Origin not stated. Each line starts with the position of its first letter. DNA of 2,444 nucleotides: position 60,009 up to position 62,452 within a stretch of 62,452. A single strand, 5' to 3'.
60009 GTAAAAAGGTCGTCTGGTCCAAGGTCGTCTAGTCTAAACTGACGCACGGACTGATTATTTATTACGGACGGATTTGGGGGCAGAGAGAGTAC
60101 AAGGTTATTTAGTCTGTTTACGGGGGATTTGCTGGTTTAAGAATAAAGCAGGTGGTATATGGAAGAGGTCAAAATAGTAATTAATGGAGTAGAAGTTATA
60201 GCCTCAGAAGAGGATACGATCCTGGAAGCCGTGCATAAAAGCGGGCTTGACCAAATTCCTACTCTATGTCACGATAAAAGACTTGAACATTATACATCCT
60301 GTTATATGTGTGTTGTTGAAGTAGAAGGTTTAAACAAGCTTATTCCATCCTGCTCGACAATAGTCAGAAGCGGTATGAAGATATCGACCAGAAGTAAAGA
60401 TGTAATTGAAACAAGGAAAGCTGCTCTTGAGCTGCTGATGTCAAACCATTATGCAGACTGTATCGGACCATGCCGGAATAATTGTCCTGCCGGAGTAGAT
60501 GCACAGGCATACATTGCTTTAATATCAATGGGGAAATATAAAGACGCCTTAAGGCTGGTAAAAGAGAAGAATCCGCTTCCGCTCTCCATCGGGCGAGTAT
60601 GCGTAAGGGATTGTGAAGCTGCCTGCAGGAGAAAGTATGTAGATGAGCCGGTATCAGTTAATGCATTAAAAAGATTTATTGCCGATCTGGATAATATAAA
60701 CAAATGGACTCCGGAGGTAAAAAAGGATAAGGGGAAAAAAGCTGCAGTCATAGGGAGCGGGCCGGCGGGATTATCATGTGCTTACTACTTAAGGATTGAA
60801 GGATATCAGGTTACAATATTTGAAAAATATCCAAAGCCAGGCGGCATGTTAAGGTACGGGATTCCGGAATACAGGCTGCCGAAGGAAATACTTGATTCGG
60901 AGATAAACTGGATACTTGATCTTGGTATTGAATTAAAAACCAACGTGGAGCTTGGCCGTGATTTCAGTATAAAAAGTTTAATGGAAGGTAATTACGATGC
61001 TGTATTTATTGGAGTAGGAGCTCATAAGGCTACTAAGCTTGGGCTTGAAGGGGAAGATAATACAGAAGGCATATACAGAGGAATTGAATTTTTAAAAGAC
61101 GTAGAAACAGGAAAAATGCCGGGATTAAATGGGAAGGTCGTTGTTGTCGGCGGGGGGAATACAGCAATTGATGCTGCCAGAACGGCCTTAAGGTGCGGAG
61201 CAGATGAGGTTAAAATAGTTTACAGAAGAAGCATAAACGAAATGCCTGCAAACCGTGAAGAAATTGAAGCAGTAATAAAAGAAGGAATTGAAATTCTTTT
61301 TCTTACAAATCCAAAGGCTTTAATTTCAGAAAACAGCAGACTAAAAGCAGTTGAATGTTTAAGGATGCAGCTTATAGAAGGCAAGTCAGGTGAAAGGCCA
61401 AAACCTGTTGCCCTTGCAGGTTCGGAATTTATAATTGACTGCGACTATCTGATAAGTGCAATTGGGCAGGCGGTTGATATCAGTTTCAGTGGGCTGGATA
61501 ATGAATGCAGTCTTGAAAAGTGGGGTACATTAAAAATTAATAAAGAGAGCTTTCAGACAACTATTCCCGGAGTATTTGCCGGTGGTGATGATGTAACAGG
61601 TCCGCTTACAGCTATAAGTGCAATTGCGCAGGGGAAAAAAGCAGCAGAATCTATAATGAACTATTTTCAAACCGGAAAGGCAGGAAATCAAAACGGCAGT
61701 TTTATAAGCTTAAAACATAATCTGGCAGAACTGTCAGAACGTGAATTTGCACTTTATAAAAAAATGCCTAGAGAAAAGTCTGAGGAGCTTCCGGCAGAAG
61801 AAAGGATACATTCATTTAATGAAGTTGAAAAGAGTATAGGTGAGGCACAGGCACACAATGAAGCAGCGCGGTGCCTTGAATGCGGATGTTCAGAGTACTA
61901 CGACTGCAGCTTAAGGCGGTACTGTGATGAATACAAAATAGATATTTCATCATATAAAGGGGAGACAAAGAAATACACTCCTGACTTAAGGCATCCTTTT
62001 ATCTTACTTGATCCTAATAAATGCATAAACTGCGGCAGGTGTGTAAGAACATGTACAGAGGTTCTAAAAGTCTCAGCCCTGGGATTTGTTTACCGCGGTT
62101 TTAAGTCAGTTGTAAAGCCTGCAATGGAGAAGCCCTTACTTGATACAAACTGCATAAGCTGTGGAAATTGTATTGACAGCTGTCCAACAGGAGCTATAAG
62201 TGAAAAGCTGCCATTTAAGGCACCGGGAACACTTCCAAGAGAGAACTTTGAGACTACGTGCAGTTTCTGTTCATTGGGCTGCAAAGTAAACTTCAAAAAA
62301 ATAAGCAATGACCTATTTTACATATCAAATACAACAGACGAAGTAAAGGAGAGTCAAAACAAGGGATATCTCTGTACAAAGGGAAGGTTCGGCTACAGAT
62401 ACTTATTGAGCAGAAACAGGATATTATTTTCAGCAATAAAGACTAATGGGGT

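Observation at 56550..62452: Sigma-54-headed operon with a REC-RAM regulator, NuoE-like and NuoF-like subunits and a 2Fe2S/GltD/molybdopterin triple fusion: candidate undescribed NADH- plus NADPH-linked bifurcating-type oxidoreductase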

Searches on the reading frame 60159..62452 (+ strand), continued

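Call 16: search_protein_families(library=pfam, proteins=[P0002, P0004, P0010], max_evalue=0.01)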
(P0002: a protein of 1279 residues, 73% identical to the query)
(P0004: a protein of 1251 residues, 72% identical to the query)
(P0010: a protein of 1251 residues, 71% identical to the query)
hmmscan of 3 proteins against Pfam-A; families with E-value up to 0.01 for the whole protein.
P0002 (1279 aa): 32 families (the best 25 are shown)
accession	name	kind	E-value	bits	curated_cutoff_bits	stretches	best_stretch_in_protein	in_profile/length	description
PF07992.20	Pyr_redox_2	-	4.3e-33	115.4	26.1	1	217-516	1-291/291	Pyridine nucleotide-disulphide oxidoreductase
PF00384.28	Molybdopterin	-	7.8e-31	107.8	24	1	778-1193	1-351/353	Molybdopterin oxidoreductase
PF14691.11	Fer4_20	-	1.5e-17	63.9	25.8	1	127-204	30-110/113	Dihydroprymidine dehydrogenase domain II, 4Fe-4S cluster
PF13510.11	Fer2_4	-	7.3e-14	52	22.8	1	26-103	2-81/82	2Fe-2S iron-sulfur cluster binding domain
PF00070.33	Pyr_redox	-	1.9e-12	48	22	2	351-422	2-77/82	Pyridine nucleotide-disulphide oxidoreductase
PF13738.12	Pyr_redox_3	-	4e-12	46.4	30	1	348-500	164-305/305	Pyridine nucleotide-disulphide oxidoreductase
PF22117.2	Fer4_Nqo3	-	4.2e-11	43.3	27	1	637-704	2-66/67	NADH-quinone oxidoreductase subunit 3, ferredoxin-like domain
PF04879.21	Molybdop_Fe4S4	-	1.1e-10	41.7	22.7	1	722-773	5-53/55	Molybdopterin oxidoreductase Fe4S4 domain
PF13450.12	NAD_binding_8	-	5.7e-10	39.8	21.9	1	221-257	1-37/68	NAD(P)-binding Rossmann-like domain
PF00037.32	Fer4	-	1.4e-08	34.7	21.1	2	687-705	6-24/24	4Fe-4S binding domain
PF12838.12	Fer4_7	-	2.8e-07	31.3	27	1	645-703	1-52/52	4Fe-4S dicluster domain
PF01266.30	DAO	-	4.6e-07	30.1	27.9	1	218-252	1-35/353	FAD dependent oxidoreductase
PF12831.13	FAD_oxidored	-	6.8e-07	29.4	27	1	219-255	2-38/416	FAD dependent oxidoreductase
PF00890.30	FAD_binding_2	-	3.6e-06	26.9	20.4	1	219-255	2-38/414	FAD binding domain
PF12837.12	Fer4_6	-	8.4e-06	25.9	25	2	640-658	3-21/24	4Fe-4S binding domain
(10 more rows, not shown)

P0004 (1251 aa): 34 families (the best 25 are shown)
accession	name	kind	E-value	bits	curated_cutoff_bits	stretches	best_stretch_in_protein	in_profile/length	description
PF07992.20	Pyr_redox_2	-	2.1e-33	116.5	26.1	1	193-492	1-291/291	Pyridine nucleotide-disulphide oxidoreductase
PF00384.28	Molybdopterin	-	2.4e-32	112.8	24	1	754-1167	1-351/353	Molybdopterin oxidoreductase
PF14691.11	Fer4_20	-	2.9e-20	72.6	25.8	1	101-181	27-111/113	Dihydroprymidine dehydrogenase domain II, 4Fe-4S cluster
PF13510.11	Fer2_4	-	6.7e-19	68.2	22.8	1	2-79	2-81/82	2Fe-2S iron-sulfur cluster binding domain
PF13738.12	Pyr_redox_3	-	4.1e-14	53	30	1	324-476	164-305/305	Pyridine nucleotide-disulphide oxidoreductase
PF22117.2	Fer4_Nqo3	-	2.6e-12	47.2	27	1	613-680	2-66/67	NADH-quinone oxidoreductase subunit 3, ferredoxin-like domain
PF00070.33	Pyr_redox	-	5.9e-12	46.4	22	2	327-398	2-77/82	Pyridine nucleotide-disulphide oxidoreductase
PF04879.21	Molybdop_Fe4S4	-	1e-10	41.9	22.7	1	697-749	4-53/55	Molybdopterin oxidoreductase Fe4S4 domain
PF12838.12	Fer4_7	-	9.6e-10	39.2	27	1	621-679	1-52/52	4Fe-4S dicluster domain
PF13450.12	NAD_binding_8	-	1.5e-09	38.4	21.9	1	197-232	1-36/68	NAD(P)-binding Rossmann-like domain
PF00037.32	Fer4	-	8.6e-08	32.1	21.1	2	662-681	5-24/24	4Fe-4S binding domain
PF13187.11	Fer4_9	-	2.2e-07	31.2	27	1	621-680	1-52/52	4Fe-4S dicluster domain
PF12831.13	FAD_oxidored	-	7.4e-07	29.2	27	1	195-231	2-38/416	FAD dependent oxidoreductase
PF01266.30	DAO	-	1.4e-06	28.5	27.9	1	194-228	1-35/353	FAD dependent oxidoreductase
PF00890.30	FAD_binding_2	-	5.2e-06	26.3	20.4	1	195-231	2-38/414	FAD binding domain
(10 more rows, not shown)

P0010 (1251 aa): 27 families (the best 25 are shown)
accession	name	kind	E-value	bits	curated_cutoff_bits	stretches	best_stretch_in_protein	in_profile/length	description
PF00384.28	Molybdopterin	-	4.2e-36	125.1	24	1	771-1168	20-352/353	Molybdopterin oxidoreductase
PF07992.20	Pyr_redox_2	-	5.5e-29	101.9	26.1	1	193-492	1-291/291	Pyridine nucleotide-disulphide oxidoreductase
PF14691.11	Fer4_20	-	8.5e-22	77.5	25.8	1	103-179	30-109/113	Dihydroprymidine dehydrogenase domain II, 4Fe-4S cluster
PF13510.11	Fer2_4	-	5.2e-15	55.7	22.8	1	2-79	2-81/82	2Fe-2S iron-sulfur cluster binding domain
PF22117.2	Fer4_Nqo3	-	2.3e-12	47.4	27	1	612-679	2-66/67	NADH-quinone oxidoreductase subunit 3, ferredoxin-like domain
PF13738.12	Pyr_redox_3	-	7.2e-12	45.6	30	1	321-476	161-305/305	Pyridine nucleotide-disulphide oxidoreductase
PF04879.21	Molybdop_Fe4S4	-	1.1e-09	38.5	22.7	1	697-748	5-53/55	Molybdopterin oxidoreductase Fe4S4 domain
PF12838.12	Fer4_7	-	1.2e-08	35.7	27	1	620-678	1-52/52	4Fe-4S dicluster domain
PF00070.33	Pyr_redox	-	1.8e-08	35.2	22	1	327-398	2-77/82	Pyridine nucleotide-disulphide oxidoreductase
PF13450.12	NAD_binding_8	-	3e-08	34.3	21.9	1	199-233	3-37/68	NAD(P)-binding Rossmann-like domain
PF13187.11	Fer4_9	-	3.8e-07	30.5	27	1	620-679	1-52/52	4Fe-4S dicluster domain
PF00037.32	Fer4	-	6e-07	29.5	21.1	2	661-679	5-23/24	4Fe-4S binding domain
PF13237.11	Fer4_10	-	1.9e-06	28.1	25.5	1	614-675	2-53/53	4Fe-4S dicluster domain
PF12837.12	Fer4_6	-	4e-06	27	25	2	617-633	5-21/24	4Fe-4S binding domain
PF14697.11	Fer4_21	-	4.2e-06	27.2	35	1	617-679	4-57/59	4Fe-4S dicluster domain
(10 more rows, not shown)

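Call 17: find_encoding_contigs(protein=P0004, flank=8000, max_places=3)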
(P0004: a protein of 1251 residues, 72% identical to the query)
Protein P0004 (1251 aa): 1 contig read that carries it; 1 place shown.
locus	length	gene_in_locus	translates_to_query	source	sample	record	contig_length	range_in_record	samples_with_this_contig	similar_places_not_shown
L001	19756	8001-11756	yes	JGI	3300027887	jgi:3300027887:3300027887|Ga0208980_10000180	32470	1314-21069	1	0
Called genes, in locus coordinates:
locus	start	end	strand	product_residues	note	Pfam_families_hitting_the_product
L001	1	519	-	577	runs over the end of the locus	PF13738:Pyr_redox_3 (weak), PF07992:Pyr_redox_2, PF12831:FAD_oxidored, PF13450:NAD_binding_8 (weak), PF13237:Fer4_10 (weak), PF14697:Fer4_21, PF12838:Fer4_7 (weak), PF13187:Fer4_9 (weak), +4 more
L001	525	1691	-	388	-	PF12838:Fer4_7 (weak), PF13183:Fer4_8, PF13187:Fer4_9 (weak), PF13237:Fer4_10 (faint), PF13534:Fer4_17 (weak)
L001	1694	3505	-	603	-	PF07992:Pyr_redox_2 (faint), PF12838:Fer4_7 (faint), PF17179:Fer4_22 (faint), PF13237:Fer4_10 (faint), PF00037:Fer4 (weak)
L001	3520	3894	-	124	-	-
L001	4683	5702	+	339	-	PF00072:Response_reg, PF01037:AsnC_trans_reg (weak)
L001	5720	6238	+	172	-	PF01257:2Fe-2S_thioredx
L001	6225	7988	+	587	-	PF01512:Complex1_51K, PF10531:SLBB (weak), PF10589:NADH_4Fe-4S, PF00037:Fer4 (weak)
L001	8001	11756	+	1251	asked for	PF13510:Fer2_4, PF14691:Fer4_20, PF07992:Pyr_redox_2, PF13450:NAD_binding_8, PF13738:Pyr_redox_3, PF12838:Fer4_7, PF13187:Fer4_9, PF22117:Fer4_Nqo3, +9 more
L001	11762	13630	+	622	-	PF00512:HisKA (weak), PF02518:HATPase_c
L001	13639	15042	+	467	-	PF00072:Response_reg, PF00158:Sigma54_activat, PF14532:Sigma54_activ_2, PF07728:AAA_5, PF25601:AAA_lid_14, PF02954:HTH_8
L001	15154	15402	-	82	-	-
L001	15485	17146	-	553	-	PF00072:Response_reg, PF00890:FAD_binding_2 (weak), PF01266:DAO (faint), PF01494:FAD_binding_3 (faint), PF07992:Pyr_redox_2, PF12831:FAD_oxidored, PF13738:Pyr_redox_3, PF00070:Pyr_redox, +3 more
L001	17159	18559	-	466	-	PF02518:HATPase_c, PF14501:HATPase_c_5 (weak)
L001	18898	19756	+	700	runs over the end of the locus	PF01432:Peptidase_M3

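Call 26: find_related_loci(query=window:60159-62452:+, collection=genome_contigs, flank=10000)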
Query window:60159-62452:+ (764 aa) in genome_contigs; peptide patterns used: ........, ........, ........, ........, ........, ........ (x = any residue, [..] = any of these).
113 stretches matched a pattern; 22 encode a relative of the query (tblastn E <= 1e-3); 22 distinct loci.
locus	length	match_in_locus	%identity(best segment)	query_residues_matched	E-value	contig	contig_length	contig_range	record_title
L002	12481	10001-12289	71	1-764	0e+0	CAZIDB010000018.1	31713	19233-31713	MAG TPA_asm: uncultured Melioribacter sp. isolate binchicken_co20_358 genome assembly, contig: NODE_3023_length_31713_co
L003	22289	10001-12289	70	1-764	0e+0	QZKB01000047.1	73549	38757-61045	MAG: Ignavibacteriales bacterium isolate SURF_24 Ga0104751_1000385, whole genome shotgun sequence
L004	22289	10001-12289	71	1-764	0e+0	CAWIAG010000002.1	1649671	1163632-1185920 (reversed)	MAG: uncultured Ignavibacteriales bacterium isolate MFD02138.bin.1.26 genome assembly, contig: contig_32691, whole genom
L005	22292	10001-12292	70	1-764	0e+0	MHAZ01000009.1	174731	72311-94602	MAG: Stygiobacter sp. RIFOXYC2_FULL_38_25 rifoxyc2_full_scaffold_22, whole genome shotgun sequence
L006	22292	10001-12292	68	1-764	0e+0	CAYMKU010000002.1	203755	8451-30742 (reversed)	MAG TPA_asm: uncultured Ignavibacteriaceae bacterium isolate SRP173033_co3_15 genome assembly, contig: NODE_18_length_20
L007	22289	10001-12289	67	1-763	0e+0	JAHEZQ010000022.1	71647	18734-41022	MAG: Melioribacter sp. isolate nzgw155 NODE_466_length_71648_cov_4.989361, whole genome shotgun sequence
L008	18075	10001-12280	71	1-761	0e+0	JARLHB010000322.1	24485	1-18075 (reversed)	MAG: Ignavibacteriaceae bacterium isolate MAG_BO79 MetaBAT2_Bin_79_Oxic_k141_1456766, whole genome shotgun sequence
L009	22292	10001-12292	68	1-764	0e+0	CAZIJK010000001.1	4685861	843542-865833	MAG TPA_asm: uncultured Melioribacter sp. isolate SRP302447_co3_778 genome assembly, contig: NODE_1_length_4685861_cov_7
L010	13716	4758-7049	69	1-764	0e+0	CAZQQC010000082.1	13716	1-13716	MAG TPA_asm: uncultured Melioribacter sp. isolate SRP093762_co1_172 genome assembly, contig: NODE_2638_length_13716_cov_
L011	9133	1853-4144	67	1-764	0e+0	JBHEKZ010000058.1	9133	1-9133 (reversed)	MAG: Melioribacteraceae bacterium isolate bin.740 k141_6403513, whole genome shotgun sequence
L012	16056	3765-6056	67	1-764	0e+0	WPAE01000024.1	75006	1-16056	MAG: Ignavibacteria bacterium isolate X2_MaxBin.003 scaffold_444, whole genome shotgun sequence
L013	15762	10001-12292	69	1-764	0e+0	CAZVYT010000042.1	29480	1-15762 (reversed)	MAG TPA_asm: uncultured Melioribacter sp. isolate binchicken_co266_133 genome assembly, contig: NODE_2669_length_29480_c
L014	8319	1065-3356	66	1-764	0e+0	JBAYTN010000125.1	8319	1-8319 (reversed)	MAG: Melioribacteraceae bacterium isolate SO_2016_LW3_1 scaffold13099_LW162_2016, whole genome shotgun sequence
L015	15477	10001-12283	68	1-761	0e+0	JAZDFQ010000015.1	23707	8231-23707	MAG: Ignavibacteriota bacterium isolate MEGAHIT-group-0.214 k141_11860231, whole genome shotgun sequence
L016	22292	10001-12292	68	1-764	0e+0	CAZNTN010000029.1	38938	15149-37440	MAG TPA_asm: uncultured Melioribacter sp. isolate binchicken_co266_264 genome assembly, contig: NODE_1856_length_38938_c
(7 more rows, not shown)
